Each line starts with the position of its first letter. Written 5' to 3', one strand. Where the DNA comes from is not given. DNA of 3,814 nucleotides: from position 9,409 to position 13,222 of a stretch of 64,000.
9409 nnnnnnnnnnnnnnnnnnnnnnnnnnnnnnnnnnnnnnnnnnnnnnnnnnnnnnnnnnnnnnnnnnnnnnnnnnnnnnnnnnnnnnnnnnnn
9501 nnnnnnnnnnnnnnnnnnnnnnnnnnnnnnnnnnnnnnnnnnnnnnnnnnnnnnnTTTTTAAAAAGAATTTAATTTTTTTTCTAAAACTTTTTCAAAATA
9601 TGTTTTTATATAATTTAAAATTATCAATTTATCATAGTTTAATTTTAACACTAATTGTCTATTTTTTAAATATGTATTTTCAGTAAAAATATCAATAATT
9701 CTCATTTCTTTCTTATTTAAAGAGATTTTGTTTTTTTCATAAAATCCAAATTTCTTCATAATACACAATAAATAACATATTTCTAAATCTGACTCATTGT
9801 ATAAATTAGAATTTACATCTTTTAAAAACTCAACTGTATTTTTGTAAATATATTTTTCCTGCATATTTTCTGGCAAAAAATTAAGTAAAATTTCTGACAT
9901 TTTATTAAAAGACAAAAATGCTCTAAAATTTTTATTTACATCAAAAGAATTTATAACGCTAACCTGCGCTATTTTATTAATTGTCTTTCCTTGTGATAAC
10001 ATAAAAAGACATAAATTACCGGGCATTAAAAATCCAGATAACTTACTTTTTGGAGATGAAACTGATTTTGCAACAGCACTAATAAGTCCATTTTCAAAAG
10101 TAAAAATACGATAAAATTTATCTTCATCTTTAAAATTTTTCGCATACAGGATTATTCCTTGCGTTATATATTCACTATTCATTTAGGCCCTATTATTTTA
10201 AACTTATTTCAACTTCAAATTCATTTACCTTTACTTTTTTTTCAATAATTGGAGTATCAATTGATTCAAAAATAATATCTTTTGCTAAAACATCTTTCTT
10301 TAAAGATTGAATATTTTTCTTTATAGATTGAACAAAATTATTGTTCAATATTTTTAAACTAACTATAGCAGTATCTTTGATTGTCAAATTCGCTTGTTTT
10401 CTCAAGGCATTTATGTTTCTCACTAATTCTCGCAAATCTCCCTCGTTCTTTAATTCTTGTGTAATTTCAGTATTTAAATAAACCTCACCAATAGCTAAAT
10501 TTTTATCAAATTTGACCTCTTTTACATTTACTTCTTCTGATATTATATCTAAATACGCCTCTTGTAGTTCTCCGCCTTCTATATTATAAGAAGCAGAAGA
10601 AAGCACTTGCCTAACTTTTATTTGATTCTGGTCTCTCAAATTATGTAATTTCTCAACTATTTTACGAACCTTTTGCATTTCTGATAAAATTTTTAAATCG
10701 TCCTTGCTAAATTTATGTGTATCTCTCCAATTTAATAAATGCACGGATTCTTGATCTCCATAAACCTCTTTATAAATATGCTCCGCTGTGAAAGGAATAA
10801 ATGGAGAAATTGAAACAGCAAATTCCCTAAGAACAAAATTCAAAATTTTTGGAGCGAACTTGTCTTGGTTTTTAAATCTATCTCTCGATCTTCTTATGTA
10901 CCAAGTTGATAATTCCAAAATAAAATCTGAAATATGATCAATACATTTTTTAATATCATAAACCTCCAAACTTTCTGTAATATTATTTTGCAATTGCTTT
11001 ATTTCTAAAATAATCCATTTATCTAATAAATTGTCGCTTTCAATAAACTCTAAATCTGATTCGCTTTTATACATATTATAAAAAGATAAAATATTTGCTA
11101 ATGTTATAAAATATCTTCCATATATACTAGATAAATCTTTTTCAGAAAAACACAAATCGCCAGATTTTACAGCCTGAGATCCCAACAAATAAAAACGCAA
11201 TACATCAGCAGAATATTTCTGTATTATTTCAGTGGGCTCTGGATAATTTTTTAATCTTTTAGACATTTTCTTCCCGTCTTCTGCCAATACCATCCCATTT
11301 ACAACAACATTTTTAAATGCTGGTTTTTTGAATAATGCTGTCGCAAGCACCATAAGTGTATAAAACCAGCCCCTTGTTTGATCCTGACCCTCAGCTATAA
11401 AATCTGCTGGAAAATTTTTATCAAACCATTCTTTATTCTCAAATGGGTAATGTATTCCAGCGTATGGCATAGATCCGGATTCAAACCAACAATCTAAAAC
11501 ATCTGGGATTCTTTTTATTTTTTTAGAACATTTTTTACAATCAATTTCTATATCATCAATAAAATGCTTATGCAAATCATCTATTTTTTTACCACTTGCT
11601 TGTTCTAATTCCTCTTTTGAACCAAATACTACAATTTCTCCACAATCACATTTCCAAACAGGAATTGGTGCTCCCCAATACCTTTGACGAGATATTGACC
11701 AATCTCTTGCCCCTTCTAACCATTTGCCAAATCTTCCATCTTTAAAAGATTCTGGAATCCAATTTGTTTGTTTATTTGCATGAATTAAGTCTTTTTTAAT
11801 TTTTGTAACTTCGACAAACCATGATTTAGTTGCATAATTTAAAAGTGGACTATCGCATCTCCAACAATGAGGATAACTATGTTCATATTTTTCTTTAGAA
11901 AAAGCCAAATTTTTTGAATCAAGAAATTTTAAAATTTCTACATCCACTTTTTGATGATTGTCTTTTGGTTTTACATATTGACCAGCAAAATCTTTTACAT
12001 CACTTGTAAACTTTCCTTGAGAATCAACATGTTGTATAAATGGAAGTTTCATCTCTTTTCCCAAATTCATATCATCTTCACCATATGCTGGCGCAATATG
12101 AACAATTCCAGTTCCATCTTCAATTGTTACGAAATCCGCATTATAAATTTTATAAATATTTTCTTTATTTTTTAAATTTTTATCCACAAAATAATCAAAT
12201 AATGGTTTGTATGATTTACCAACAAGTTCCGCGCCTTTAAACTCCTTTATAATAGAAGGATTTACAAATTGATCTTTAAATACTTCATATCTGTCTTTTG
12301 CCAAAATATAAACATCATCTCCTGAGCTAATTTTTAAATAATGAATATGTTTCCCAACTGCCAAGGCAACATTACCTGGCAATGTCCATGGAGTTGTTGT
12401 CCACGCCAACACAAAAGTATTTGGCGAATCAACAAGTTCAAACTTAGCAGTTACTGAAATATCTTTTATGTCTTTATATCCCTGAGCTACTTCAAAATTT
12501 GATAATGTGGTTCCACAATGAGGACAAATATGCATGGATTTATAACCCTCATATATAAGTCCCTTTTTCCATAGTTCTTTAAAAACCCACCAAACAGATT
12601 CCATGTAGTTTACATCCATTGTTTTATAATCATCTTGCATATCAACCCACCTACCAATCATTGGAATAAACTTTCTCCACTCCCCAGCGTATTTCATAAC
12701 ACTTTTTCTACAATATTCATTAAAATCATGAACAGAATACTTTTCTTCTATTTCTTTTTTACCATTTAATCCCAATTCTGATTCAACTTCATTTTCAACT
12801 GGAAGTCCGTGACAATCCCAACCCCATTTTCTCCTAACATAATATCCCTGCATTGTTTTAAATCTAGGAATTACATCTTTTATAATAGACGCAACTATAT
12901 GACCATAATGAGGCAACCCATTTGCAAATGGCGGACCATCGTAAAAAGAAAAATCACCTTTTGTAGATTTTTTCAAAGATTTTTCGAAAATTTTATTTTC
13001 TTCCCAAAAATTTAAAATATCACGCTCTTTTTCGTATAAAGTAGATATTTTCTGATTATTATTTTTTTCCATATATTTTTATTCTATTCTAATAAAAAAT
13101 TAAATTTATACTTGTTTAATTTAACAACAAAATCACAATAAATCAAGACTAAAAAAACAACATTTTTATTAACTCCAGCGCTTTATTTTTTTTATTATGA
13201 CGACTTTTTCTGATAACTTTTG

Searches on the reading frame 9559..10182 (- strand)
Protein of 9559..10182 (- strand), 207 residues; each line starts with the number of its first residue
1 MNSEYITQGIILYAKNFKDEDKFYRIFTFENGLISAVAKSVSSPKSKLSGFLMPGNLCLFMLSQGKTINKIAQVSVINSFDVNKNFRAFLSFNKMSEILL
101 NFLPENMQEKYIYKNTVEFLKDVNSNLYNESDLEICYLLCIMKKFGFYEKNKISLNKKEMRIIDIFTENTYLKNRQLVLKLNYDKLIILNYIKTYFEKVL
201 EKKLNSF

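Call 92: search_protein_families(library=pfam, proteins=[window:9559-10182:-], max_evalue=0.001)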
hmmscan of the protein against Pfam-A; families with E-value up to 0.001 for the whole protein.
window:9559-10182:- (207 aa): 2 families
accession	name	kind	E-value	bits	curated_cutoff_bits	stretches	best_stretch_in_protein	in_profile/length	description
PF11967.14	RecO_N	-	2.2e-16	60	27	1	1-80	1-80/80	Recombination protein O N terminal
PF01395.27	PBP_GOBP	-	0.00043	20.8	22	1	118-156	28-67/113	PBP/GOBP family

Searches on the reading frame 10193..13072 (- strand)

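Call 23: search_protein_families(library=pfam, proteins=[window:10193-13072:-], max_evalue=0.001)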
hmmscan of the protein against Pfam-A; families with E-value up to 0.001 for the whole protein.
window:10193-13072:- (959 aa): 5 families
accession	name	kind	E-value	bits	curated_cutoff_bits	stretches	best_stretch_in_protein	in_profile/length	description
PF00133.28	tRNA-synt_1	-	1.1e-140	469.6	22.7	1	19-636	2-409/414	tRNA synthetases class I (I, L, M and V)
PF08264.19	Anticodon_1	-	1.7e-26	93.3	25.1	1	684-824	1-144/148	Anticodon-binding domain of tRNA ligase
PF09334.17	tRNA-synt_1g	-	9.6e-22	77.7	20.1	2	48-195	8-135/391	tRNA synthetases class I (M)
PF19302.4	DUF5915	-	8.7e-13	48.7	27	1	864-958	102-192/195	Domain of unknown function (DUF5915)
PF01406.26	tRNA-synt_1e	-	3.5e-06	27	27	1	577-647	229-296/301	tRNA synthetases class I (C) catalytic domain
